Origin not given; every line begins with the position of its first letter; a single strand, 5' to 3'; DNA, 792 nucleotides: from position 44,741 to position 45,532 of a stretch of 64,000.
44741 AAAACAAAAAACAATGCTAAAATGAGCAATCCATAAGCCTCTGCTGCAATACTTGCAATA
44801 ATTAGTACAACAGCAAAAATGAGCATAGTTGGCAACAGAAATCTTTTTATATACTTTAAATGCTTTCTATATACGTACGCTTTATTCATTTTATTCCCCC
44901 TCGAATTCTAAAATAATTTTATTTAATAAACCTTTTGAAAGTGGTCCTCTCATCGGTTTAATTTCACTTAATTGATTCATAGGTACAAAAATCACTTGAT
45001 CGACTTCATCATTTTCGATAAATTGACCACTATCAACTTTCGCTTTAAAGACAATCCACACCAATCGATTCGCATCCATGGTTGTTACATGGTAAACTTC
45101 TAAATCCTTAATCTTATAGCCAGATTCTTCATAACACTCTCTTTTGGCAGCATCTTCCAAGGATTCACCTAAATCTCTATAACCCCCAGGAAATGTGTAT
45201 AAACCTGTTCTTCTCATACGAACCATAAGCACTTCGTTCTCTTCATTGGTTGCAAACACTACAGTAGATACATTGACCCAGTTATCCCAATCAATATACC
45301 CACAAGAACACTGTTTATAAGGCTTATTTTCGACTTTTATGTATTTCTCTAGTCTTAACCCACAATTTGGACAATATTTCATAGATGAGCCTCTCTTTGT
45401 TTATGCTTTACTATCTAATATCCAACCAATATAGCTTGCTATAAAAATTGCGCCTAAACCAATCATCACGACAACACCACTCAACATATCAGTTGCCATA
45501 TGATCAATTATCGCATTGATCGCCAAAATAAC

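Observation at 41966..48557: Compact eight-gene minus-strand cluster of uncharacterised envelope proteins plus two small-molecule enzymes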

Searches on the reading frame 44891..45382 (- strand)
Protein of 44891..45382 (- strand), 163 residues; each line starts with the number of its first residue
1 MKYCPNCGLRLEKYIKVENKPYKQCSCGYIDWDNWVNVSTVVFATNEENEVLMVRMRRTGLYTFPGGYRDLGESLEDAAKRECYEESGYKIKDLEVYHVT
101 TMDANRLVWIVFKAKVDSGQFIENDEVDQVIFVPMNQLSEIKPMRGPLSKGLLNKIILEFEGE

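Call 3: search_protein_families(library=pfam, proteins=[window:44891-45382:-], max_evalue=1)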
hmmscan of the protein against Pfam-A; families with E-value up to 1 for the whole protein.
window:44891-45382:- (163 aa): 6 families
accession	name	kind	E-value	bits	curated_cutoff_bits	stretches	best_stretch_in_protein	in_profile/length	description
PF00293.34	NUDIX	-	2.8e-16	60.2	21.1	1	38-144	4-123/134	NUDIX domain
PF22327.2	Nudt16-like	-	2.5e-06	27.9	27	1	38-121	11-100/161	U8 snoRNA-decapping enzyme-like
PF14815.12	NUDIX_4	-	0.029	14.6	35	1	42-101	3-66/113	NUDIX domain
PF14803.11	Zn_ribbon_Nudix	-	0.1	13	25.6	1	2-30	1-31/34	Nudix N-terminal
PF04752.17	ChaC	-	0.12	12.9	21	1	75-130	76-129/176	ChaC-like protein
PF03884.20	YacG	-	0.12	12.6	25.5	1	4-47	3-46/52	DNA gyrase inhibitor YacG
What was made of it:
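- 44891..45382 (-): g5: 163-aa zinc-ribbon Nudix hydrolase with an intact catalytic box. It is the conserved anchor of the locus. NUDIX at 2.8e-16 (call 3).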

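Call 4: search_protein_families(library=ncbifam, proteins=[window:44891-45382:-], max_evalue=1)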
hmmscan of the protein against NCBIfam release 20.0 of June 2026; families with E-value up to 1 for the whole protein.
window:44891-45382:- (163 aa): 24 families
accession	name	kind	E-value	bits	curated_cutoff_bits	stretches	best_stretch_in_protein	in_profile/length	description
NF001299.0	PRK00241.1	equivalog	5.1e-10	39.2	158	1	2-141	103-241/263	NAD(+) diphosphatase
TIGR02705.1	nudix_YtkD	equivalog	1.6e-09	37.5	154.4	1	37-118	23-105/156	RNA deprotection pyrophosphohydrolase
NF041652.1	Nud_hyd_Dein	equivalog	9.2e-08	32.4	200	1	42-139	18-128/152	Nudix hydrolase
NF052459.1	OxoGTPPhMutT1Mycb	equivalog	1.8e-07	30.6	475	1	46-137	12-108/292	8-oxo-(d)GTP phosphatase MutT1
NF001934.0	PRK00714.1-1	equivalog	4.7e-06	26.1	241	1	31-101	3-72/176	RNA pyrophosphohydrolase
NF008736.0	PRK11762.1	equivalog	8.6e-06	25.4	169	1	41-102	51-116/186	ADP compounds hydrolase NudE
TIGR00586.1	mutt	equivalog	2.2e-05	24.5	97.9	1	43-104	11-76/129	8-oxo-dGTP diphosphatase MutT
NF006530.0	PRK08999.1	equivalog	7e-05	22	245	1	55-96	25-69/315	Nudix family hydrolase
NF001937.0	PRK00714.1-4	equivalog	9.8e-05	22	139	1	37-101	10-72/161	RNA pyrophosphohydrolase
TIGR00052.1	TIGR00052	subfamily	0.00058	19.5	79.55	1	70-95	90-115/188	nudix-type nucleoside diphosphatase, YffH/AdpP family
NF001935.0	PRK00714.1-2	equivalog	0.0006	19.3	259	1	42-97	13-68/183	RNA pyrophosphohydrolase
NF003787.0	PRK05379.1-4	equivalog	0.00062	18.8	449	1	36-93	209-266/346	bifunctional nicotinamide-nucleotide adenylyltransferase/Nudix hydroxylase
NF008044.0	PRK10776.1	equivalog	0.00071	19.5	148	1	57-110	28-82/130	8-oxo-dGTP diphosphatase MutT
NF002995.0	PRK03759.1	equivalog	0.0015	18.2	127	1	44-140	42-152/185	isopentenyl-diphosphate Delta-isomerase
NF003788.0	PRK05379.1-5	equivalog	0.0018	17.6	354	1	47-91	222-269/351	bifunctional nicotinamide-nucleotide adenylyltransferase/Nudix hydroxylase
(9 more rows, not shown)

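Call 5: search_protein_families(library=padloc, proteins=[window:44891-45382:-], max_evalue=1)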
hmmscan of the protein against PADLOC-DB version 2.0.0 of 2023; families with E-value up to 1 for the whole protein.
window:44891-45382:- (163 aa): 1 family
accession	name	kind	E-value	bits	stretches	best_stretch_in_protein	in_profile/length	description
PDLC04899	PDC-S07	-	1.7e-09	35.4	1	47-142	16-116/135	-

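Call 24: search_solved_structures(query=window:44891-45382:-, max_evalue=0.001, show_alignments=2)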
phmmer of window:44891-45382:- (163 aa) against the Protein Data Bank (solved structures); distinct sequences matched with E-value up to 0.001: 26.
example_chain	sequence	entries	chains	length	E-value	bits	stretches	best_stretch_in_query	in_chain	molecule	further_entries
5iw4_A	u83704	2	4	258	9.1e-08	35.3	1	35-124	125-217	NADH pyrophosphatase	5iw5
1vk6_A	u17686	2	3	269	1e-07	35.2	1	35-124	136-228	NADH pyrophosphatase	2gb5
6fl4_A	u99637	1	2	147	2.2e-07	34.1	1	38-101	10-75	Nudix hydrolase 1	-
5gp0_E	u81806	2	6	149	2.2e-07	34.1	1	37-101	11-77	Nudix hydrolase 1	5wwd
6dby_A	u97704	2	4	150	2.2e-07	34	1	37-101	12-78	Nudix hydrolase 1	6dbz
5isy_A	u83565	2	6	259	2.4e-07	33.9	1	35-124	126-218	NADH pyrophosphatase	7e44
1vc8_A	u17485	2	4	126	6.8e-07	32.5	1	42-94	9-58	Ndx1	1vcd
3fk9_A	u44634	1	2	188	8.2e-07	32.2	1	47-126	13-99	Mutator MutT protein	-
5wy6_E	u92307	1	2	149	1.5e-06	31.4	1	37-101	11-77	Nudix hydrolase 1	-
1vc9_A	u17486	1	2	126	1.8e-06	31.1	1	42-94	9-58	Ndx1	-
4hfq_A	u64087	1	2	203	3e-06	30.4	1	47-144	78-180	MutT/nudix family protein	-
3cng_A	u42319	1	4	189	3.2e-06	30.3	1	1-123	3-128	NUDIX hydrolase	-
3q1p_A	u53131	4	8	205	1.4e-05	28.1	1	36-139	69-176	Phosphohydrolase (MutT/nudix family protein)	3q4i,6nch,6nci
1jrk_A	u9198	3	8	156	2.3e-05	27.5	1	47-95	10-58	Nudix homolog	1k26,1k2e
5gg5_A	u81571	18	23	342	2.5e-05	27.4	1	50-138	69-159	Hydrolase, NUDIX family protein | NUDIX family protein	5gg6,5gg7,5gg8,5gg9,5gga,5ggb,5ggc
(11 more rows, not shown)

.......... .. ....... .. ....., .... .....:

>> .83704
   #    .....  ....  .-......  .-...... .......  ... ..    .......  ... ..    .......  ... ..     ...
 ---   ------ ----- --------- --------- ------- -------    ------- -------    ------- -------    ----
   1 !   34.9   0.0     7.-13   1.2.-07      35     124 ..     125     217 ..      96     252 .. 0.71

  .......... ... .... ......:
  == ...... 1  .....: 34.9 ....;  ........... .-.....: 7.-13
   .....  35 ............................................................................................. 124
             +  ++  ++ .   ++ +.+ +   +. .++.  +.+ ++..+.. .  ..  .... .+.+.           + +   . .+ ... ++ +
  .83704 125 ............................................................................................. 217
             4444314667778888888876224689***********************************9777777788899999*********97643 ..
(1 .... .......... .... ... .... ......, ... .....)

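Call 33: find_homologous_proteins(query=window:44891-45382:-, max_evalue=1e-10)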
Query window:44891-45382:- (163 aa): 48 proteins with E <= 1e-10 among 60 candidates.
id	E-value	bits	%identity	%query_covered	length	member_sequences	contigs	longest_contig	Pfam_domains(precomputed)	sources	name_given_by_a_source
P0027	2.1e-107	374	100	100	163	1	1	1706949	PF22327.3,PF00293.35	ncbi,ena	-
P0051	7.2e-83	294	78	98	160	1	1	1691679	PF00293.35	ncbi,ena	-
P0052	2.3e-82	293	74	99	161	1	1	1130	PF22327.3,PF00293.35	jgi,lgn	-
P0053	1.2e-76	274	75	98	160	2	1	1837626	PF00293.35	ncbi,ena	-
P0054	2.4e-75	270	74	96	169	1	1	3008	PF00293.35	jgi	jgi:NADH pyrophosphatase NudC (nudix superfamily)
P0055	7.1e-69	249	65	96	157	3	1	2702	PF00293.35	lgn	-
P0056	2.9e-64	234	66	93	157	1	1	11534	PF00293.35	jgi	jgi:NADH pyrophosphatase NudC (nudix superfamily)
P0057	4.2e-64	233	63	96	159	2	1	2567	PF00293.35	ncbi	-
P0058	1.5e-63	231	64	96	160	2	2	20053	PF00293.35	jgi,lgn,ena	-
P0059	1.8e-61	225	62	93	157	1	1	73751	PF00293.35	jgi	-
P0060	8.6e-61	222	61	93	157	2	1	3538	PF00293.35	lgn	-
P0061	1.4e-60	222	60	96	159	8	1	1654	PF22327.3,PF00293.35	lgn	-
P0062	3.7e-60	220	61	96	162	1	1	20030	PF00293.35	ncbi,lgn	-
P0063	8.4e-59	216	61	96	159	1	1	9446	PF00293.35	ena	-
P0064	1.9e-57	212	59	96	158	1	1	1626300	PF00293.35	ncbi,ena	-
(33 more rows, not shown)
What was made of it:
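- Tried and rejected: The nearest named relative of the Nudix gene is 'Tenericutes bacterium GWC2_34_14', at 51% identity (call 33).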

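Call 35: find_encoding_contigs(protein=P0051, flank=10000, max_places=2)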
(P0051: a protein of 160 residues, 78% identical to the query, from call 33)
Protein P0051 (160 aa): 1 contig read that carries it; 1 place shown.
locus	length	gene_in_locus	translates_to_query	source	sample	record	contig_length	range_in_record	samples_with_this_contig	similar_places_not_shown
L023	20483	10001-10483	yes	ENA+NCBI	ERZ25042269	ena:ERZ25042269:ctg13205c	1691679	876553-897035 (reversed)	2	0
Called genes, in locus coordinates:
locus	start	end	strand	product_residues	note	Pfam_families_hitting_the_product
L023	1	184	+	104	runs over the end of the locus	-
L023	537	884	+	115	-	-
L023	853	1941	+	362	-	PF01381:HTH_3, PF06114:Peptidase_M78 (weak)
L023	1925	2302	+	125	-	PF01541:GIY-YIG (weak)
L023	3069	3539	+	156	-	PF01381:HTH_3, PF13443:HTH_26 (faint)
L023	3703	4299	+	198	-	PF01381:HTH_3, PF12844:HTH_19, PF13443:HTH_26 (weak), PF13560:HTH_31 (weak)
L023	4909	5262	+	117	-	PF00165:HTH_AraC (weak), PF12833:HTH_18, PF00165:HTH_AraC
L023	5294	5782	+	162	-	PF06445:GyrI-like, PF14526:Cass2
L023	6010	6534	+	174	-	-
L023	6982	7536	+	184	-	-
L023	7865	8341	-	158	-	PF00255:GSHPx, PF00578:AhpC-TSA (weak)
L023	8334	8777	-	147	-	PF13463:HTH_27 (faint), PF22381:Staph_reg_Sar_Rot, PF12802:MarR_2 (weak), PF01047:MarR, PF13601:HTH_34 (weak)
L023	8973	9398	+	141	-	PF12728:HTH_17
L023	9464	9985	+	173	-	PF00583:Acetyltransf_1, PF13302:Acetyltransf_3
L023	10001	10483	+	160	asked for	PF00293:NUDIX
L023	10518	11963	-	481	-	PF00144:Beta-lactamase (weak), PF13420:Acetyltransf_4 (weak), PF00583:Acetyltransf_1, PF13673:Acetyltransf_10, PF13508:Acetyltransf_7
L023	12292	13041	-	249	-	PF02463:SMC_N, PF00005:ABC_tran, PF09818:ABC_ATPase (faint), PF13304:AAA_21 (faint)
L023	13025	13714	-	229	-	PF00528:BPD_transp_1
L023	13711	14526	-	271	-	PF00497:SBP_bac_3, PF10613:Lig_chan-Glu_bd (weak)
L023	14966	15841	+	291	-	PF02645:DegV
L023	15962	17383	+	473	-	PF00224:PK, PF02887:PK_C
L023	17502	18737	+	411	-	PF02073:Peptidase_M29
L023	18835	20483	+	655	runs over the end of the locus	PF05448:AXE1 (faint), PF02129:Peptidase_S15 (faint), PF20434:BD-FAE (weak), PF00326:Peptidase_S9, PF01738:DLH (faint), PF12146:Hydrolase_4 (faint), PF11144:DUF2920 (faint)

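Call 36: find_encoding_contigs(protein=P0053, flank=10000, max_places=2)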
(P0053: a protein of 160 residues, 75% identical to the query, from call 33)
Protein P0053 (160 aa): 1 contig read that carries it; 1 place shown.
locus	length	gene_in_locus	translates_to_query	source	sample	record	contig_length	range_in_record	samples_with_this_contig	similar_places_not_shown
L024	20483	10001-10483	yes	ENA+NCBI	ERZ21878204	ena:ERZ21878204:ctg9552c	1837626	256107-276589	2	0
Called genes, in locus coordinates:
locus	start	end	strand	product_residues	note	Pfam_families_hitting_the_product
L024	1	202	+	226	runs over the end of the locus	PF13643:DUF4145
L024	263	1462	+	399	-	PF14253:AbiH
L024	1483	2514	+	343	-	PF04607:RelA_SpoT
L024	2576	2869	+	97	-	-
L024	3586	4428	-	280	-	-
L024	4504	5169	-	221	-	-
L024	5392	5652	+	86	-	-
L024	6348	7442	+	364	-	PF04055:Radical_SAM, PF13353:Fer4_12 (weak)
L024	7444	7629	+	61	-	-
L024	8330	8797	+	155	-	PF01797:Y1_Tnp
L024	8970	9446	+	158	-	-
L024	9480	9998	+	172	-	PF13302:Acetyltransf_3, PF00583:Acetyltransf_1 (weak)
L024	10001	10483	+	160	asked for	PF00293:NUDIX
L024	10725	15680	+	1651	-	PF09479:Flg_new, PF18998:Flg_new_2 (faint), PF01839:FG-GAP (faint), PF13517:FG-GAP_3 (faint), PF09479:Flg_new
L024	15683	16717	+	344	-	-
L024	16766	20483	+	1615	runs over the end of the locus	PF18998:Flg_new_2 (faint), PF09479:Flg_new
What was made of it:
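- In L024 the GNAT-Nudix pair lies next to AbiH, RelA_SpoT and DUF4145 genes (call 36).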

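Call 37: find_encoding_contigs(protein=P0064, flank=10000, max_places=2)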
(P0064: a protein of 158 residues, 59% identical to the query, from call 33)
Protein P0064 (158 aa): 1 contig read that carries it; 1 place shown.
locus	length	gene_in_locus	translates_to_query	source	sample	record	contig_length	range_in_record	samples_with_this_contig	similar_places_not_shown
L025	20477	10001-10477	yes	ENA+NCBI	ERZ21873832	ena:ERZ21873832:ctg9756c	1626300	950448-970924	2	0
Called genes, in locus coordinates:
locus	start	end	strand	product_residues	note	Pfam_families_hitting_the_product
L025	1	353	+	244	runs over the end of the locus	-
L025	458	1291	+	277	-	PF00903:Glyoxalase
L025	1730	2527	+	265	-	PF00497:SBP_bac_3, PF10613:Lig_chan-Glu_bd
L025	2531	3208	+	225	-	PF00528:BPD_transp_1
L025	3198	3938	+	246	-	PF00005:ABC_tran, PF02463:SMC_N, PF09818:ABC_ATPase (faint), PF13166:AAA_13 (faint), PF13175:AAA_15 (weak), PF13555:AAA_29 (faint), PF13304:AAA_21 (faint)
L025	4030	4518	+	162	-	PF00255:GSHPx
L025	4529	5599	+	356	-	PF02687:FtsX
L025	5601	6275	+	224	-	PF02463:SMC_N (weak), PF00005:ABC_tran, PF13304:AAA_21 (faint)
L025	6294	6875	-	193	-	PF08818:DUF1801, PF13376:OmdA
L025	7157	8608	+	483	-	PF03446:NAD_binding_2, PF00393:6PGD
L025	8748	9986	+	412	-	-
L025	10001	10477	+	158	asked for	PF00293:NUDIX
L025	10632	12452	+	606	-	PF13439:Glyco_transf_4, PF13579:Glyco_trans_4_4, PF13524:Glyco_trans_1_2 (faint), PF20706:GT4-conflict (faint), PF00534:Glycos_transf_1, PF13692:Glyco_trans_1_4, PF01553:Acyltransferase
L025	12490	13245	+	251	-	PF01209:Ubie_methyltran, PF13649:Methyltransf_25, PF13847:Methyltransf_31, PF08241:Methyltransf_11, PF08242:Methyltransf_12 (weak)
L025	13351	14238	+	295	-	PF00005:ABC_tran, PF13304:AAA_21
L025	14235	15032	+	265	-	PF12679:ABC2_membrane_2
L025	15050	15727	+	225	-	PF02463:SMC_N (faint), PF00005:ABC_tran, PF13304:AAA_21 (faint)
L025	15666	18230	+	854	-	-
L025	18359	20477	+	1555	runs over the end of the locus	-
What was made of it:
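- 44891..45382 (-): It is 78%, 75% and 58% identical in three complete related genomes (calls 33, 35-37).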

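Call 57: find_related_loci(query=A4, collection=metagenome_contigs, flank=6000)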
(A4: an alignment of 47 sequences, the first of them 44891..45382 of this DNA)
Query A4 (163 aa) in metagenome_contigs; peptide patterns used: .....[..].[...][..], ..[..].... (x = any residue, [..] = any of these).
149 stretches matched a pattern; 26 encode a relative of the query (tblastn E <= 1e-3); 26 distinct loci.
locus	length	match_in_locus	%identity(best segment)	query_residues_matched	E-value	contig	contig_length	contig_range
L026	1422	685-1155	63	1-157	5e-73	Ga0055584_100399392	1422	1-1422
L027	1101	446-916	64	1-157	2e-73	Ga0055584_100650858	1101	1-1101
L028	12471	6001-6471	61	1-157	6e-65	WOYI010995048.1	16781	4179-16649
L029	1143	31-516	55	1-161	2e-58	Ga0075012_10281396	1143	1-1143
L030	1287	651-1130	53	1-159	6e-56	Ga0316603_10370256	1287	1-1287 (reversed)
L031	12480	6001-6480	51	1-159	2e-51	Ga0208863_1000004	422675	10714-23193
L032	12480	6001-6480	49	1-159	8e-50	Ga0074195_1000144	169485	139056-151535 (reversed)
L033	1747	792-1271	51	1-160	2e-50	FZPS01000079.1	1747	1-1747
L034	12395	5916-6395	49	1-159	4e-49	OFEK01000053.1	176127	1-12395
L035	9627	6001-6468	50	1-156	2e-47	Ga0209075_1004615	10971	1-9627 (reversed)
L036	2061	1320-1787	50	1-156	9e-48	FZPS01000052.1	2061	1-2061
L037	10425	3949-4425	46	1-157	8e-45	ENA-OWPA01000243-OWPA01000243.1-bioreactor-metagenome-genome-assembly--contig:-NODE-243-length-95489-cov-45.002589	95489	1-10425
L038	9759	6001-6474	47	1-157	6e-45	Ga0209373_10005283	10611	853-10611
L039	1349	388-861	48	1-156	3e-46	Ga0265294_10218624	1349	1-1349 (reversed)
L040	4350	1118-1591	51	1-156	8e-45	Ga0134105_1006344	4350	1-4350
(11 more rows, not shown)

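Call 66: search_solved_structures(query=A4, max_evalue=0.00001, show_alignments=1)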
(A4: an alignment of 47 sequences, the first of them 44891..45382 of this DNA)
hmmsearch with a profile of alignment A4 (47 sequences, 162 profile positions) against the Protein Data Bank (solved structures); distinct sequences matched with E-value up to 0.00001: 28.
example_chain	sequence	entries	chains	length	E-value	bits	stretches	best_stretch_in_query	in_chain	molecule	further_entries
3cng_A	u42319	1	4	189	1.6e-14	57.4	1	1-139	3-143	NUDIX hydrolase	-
3q1p_A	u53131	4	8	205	9.9e-12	48.3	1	46-146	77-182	Phosphohydrolase (MutT/nudix family protein)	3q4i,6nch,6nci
5iw4_A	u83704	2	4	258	4.8e-10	42.8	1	2-121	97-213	NADH pyrophosphatase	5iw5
1vk6_A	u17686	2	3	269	5.3e-10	42.7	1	2-121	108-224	NADH pyrophosphatase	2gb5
6fl4_A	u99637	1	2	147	7e-10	42.3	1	39-102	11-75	Nudix hydrolase 1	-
5gp0_E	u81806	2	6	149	7.2e-10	42.3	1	39-102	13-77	Nudix hydrolase 1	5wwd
6dby_A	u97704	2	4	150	7.3e-10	42.2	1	39-102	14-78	Nudix hydrolase 1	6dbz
4hfq_A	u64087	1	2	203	1.4e-09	41.3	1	46-146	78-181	MutT/nudix family protein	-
5isy_A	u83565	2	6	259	3.1e-09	40.2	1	2-121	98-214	NADH pyrophosphatase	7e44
5wy6_E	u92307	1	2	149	7.7e-09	38.9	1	39-102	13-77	Nudix hydrolase 1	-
4kyx_A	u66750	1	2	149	3.8e-08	36.6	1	42-132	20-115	ADP-ribose pyrophosphatase MutT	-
2b06_A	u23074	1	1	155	5.1e-08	36.2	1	59-142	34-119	MutT/nudix family protein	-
3id9_A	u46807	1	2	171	9.8e-08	35.3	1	43-114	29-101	MutT/NUDIX family protein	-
2yyh_A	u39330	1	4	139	1.5e-07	34.8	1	63-105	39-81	8-OXO-dGTPase domain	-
1mut_A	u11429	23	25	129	4.5e-07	33.2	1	39-100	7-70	NUCLEOSIDE TRIPHOSPHATE PYROPHOSPHOHYDROLASE | Mutator mutT protein | 7,8-dihydro-8-oxoguanine-triphosphatase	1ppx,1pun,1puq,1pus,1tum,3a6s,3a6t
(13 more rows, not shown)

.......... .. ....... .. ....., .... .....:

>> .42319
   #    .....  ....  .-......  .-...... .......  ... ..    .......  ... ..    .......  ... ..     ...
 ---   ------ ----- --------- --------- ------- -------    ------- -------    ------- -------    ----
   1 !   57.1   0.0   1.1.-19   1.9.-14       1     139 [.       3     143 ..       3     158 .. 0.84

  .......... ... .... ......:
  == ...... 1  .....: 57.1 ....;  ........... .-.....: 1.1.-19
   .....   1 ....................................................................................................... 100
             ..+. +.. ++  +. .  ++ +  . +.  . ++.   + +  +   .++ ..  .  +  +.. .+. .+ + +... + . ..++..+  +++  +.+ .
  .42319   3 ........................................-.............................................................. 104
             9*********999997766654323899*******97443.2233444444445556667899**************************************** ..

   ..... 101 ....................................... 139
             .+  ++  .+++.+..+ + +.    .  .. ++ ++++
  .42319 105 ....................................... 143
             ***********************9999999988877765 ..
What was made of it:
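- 44891..45382 (-): The nearest structure is 3cng, an uncharacterised zinc-ribbon Nudix, at 1.6e-14 (call 66).
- On NudC (NAD(H) diphosphatase): The alignment to NudC covers the zinc ribbon and the Nudix domain (calls 4, 66).
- Closest known: NudC-type NADH pyrophosphatases and the uncharacterised zinc-ribbon Nudix 3cng. Same: These are the best profile matches: 3cng at 1.6e-14 and NudC at 5e-10 (calls 24, 66).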
